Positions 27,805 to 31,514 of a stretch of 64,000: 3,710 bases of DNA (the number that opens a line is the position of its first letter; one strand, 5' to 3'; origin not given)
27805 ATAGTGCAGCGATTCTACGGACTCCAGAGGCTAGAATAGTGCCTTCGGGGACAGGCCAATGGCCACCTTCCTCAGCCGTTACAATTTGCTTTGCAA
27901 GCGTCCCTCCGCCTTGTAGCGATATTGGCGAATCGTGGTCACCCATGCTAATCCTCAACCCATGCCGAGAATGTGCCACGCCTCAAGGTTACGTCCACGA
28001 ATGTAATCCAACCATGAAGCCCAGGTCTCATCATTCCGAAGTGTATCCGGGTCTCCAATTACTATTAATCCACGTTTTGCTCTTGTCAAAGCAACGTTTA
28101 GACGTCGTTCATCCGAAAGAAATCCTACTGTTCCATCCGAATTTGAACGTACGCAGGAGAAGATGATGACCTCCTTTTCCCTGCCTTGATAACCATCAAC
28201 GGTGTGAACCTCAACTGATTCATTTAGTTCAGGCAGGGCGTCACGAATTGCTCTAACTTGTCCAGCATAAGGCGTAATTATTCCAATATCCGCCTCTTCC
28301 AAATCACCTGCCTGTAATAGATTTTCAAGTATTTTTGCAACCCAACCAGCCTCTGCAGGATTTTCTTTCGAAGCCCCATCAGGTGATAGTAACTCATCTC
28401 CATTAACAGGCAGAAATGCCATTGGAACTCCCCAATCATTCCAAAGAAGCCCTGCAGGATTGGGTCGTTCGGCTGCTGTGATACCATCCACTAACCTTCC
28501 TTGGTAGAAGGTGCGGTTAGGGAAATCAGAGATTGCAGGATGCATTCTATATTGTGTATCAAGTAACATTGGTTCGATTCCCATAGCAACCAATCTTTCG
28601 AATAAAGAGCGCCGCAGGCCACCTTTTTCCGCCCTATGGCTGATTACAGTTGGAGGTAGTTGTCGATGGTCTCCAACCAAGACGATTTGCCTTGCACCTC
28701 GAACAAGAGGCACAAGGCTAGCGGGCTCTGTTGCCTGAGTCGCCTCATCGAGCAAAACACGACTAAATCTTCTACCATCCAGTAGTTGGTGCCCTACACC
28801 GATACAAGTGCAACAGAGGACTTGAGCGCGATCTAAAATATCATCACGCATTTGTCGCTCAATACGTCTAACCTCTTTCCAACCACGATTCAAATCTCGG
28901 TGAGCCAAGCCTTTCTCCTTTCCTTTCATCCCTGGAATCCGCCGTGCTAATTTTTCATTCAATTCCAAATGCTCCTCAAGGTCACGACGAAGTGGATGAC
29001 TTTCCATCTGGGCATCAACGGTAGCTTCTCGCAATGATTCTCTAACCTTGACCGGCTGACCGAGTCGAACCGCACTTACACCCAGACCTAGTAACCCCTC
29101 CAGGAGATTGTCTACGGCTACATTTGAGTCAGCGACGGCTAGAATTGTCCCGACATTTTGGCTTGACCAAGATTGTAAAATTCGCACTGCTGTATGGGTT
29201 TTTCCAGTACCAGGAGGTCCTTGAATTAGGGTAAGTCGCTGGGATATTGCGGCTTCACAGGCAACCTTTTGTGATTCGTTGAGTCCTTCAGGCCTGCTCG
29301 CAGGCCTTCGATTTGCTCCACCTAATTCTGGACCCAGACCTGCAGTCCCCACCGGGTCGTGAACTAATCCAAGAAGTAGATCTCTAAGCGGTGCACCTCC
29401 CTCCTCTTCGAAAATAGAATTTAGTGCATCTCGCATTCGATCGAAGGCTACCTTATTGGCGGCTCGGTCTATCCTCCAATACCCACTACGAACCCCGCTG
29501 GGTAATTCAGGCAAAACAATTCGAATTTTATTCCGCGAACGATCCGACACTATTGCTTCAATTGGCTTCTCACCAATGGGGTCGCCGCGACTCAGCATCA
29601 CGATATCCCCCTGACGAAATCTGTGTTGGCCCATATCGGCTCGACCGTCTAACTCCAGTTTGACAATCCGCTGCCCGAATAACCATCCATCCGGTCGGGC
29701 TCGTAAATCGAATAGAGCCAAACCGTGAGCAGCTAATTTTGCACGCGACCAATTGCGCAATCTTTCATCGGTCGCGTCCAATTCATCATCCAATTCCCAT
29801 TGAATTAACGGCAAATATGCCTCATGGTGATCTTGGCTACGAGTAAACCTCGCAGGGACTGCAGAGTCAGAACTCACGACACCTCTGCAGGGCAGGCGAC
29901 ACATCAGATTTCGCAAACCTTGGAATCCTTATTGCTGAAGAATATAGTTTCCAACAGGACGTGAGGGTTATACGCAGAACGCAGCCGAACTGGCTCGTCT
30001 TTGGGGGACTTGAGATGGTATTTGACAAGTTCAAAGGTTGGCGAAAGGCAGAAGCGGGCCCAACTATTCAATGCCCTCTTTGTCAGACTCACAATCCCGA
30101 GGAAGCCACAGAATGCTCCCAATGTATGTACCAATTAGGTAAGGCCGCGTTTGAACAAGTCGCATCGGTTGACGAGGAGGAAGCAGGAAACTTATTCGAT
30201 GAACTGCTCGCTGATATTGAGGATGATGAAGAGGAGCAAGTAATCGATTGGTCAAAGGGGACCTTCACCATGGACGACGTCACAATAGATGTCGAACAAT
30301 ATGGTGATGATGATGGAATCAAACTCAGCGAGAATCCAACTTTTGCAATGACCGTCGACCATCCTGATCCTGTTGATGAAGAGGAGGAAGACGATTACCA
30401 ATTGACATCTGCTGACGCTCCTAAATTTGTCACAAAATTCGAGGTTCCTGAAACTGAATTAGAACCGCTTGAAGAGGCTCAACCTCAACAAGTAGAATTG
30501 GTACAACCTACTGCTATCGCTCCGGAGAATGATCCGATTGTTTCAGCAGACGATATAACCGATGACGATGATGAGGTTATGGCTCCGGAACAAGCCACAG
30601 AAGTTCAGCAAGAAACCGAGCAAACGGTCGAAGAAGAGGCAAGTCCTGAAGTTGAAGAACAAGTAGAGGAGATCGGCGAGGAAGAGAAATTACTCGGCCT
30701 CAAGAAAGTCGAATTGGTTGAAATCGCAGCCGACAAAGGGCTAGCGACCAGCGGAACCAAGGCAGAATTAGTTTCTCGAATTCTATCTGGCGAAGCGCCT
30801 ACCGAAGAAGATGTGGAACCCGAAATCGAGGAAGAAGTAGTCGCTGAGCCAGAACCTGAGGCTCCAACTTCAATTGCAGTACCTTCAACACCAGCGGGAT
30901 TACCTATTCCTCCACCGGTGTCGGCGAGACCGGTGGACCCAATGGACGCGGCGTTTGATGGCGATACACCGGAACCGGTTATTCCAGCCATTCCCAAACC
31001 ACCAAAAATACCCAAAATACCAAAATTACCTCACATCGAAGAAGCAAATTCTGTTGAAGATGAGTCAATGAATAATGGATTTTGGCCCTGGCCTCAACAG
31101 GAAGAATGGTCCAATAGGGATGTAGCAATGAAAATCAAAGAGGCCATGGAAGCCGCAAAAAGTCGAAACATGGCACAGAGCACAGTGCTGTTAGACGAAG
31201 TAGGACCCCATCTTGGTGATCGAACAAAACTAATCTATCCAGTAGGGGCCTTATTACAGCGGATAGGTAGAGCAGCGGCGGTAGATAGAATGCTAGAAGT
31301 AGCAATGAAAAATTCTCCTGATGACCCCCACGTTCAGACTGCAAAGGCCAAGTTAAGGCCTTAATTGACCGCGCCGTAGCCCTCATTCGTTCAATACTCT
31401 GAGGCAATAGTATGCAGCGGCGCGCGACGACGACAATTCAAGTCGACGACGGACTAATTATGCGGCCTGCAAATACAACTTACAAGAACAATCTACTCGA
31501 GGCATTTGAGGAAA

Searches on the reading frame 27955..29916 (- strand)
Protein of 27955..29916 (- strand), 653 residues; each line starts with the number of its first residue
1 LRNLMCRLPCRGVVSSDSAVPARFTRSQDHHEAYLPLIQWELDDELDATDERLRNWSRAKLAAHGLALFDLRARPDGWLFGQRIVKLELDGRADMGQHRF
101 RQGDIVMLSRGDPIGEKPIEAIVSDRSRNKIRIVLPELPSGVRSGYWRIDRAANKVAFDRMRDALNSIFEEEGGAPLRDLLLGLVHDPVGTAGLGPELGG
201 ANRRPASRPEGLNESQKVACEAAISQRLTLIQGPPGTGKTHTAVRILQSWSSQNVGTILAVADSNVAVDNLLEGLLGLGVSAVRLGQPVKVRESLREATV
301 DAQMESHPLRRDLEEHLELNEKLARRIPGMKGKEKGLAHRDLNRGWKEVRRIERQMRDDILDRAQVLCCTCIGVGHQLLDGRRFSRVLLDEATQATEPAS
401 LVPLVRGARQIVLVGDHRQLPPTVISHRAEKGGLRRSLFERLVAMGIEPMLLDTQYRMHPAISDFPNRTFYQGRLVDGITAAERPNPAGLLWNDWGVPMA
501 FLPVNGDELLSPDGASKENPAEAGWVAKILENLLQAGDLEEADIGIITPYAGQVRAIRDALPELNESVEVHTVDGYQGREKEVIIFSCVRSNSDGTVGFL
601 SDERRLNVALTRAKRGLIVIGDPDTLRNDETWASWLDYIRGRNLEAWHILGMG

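Call 25: search_protein_families(library=pfam, proteins=[window:27955-29916:-], max_evalue=0.001)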
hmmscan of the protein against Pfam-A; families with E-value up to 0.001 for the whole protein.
window:27955-29916:- (653 aa): 8 families
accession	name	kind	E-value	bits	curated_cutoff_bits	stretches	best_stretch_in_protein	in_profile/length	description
PF13087.12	AAA_12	-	3.8e-64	216.3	27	1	434-623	1-194/195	AAA domain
PF13086.12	AAA_11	-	5.3e-52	177.6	27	1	212-426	2-256/257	AAA domain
PF13604.12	AAA_30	-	1.6e-11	44.8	27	1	212-274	2-65/191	AAA domain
PF13245.12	AAA_19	-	4.8e-10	40.2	25.1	1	216-422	1-131/134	AAA domain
PF01443.25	Viral_helicase1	-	1.3e-06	28.8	21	0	567-620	176-227/228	Viral superfamily 1 RNA helicase core domain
PF21138.3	SMUBP-2_HCS1_1B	-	6.3e-05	23.2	27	1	35-135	5-109/129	Helicase SMUBP-2/HCS1, 1B domain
PF13191.12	AAA_16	-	0.00023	22.1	32.6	1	225-321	22-128/167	AAA ATPase domain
PF02562.22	PhoH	-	0.00042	20.3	27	0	212-246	5-39/205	PhoH-like protein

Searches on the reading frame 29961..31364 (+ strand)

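Call 52: search_protein_families(library=pfam, proteins=[window:29961-31364:+], max_evalue=0.001)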
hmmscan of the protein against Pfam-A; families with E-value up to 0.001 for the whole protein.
window:29961-31364:+ (467 aa): 2 families
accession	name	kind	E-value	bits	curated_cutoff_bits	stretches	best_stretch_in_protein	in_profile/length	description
PF02037.33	SAP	-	3.2e-06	27.1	23.9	1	246-275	4-33/37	SAP domain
PF18953.6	SAP_new25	-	0.00019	21.4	26.3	1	249-274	10-35/51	SAP domain-containing new25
